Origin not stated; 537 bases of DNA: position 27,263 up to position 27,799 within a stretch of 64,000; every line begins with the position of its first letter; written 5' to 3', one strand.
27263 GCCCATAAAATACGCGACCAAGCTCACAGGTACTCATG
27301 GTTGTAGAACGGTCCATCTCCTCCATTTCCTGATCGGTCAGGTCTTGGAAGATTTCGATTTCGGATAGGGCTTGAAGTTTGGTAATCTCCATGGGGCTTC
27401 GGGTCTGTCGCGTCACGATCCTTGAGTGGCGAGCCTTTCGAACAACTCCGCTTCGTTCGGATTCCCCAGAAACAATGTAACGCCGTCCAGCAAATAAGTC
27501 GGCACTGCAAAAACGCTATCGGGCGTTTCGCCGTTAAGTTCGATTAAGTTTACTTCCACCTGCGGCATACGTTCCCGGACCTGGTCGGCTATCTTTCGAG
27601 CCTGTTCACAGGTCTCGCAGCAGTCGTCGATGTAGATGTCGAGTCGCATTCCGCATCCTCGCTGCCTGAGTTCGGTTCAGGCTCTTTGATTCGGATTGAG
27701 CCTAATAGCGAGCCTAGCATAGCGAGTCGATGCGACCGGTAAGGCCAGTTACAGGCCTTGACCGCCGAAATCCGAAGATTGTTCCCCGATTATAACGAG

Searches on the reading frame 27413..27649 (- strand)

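Call 80: search_protein_families(library=ncbifam, proteins=[window:27413-27649:-], max_evalue=0.01)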
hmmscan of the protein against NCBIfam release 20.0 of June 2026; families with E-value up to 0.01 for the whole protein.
window:27413-27649:- (78 aa): 2 families
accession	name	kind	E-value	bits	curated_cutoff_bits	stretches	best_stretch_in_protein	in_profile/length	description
TIGR00411.1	redox_disulf_1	equivalog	9.3e-07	28.8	92.75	1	3-73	3-78/82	MJ0307 family thioredoxin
TIGR02187.2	PDO_seleno_TRX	equivalog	0.0021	17.5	185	0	8-41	26-60/209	protein disulfide oxidoreductase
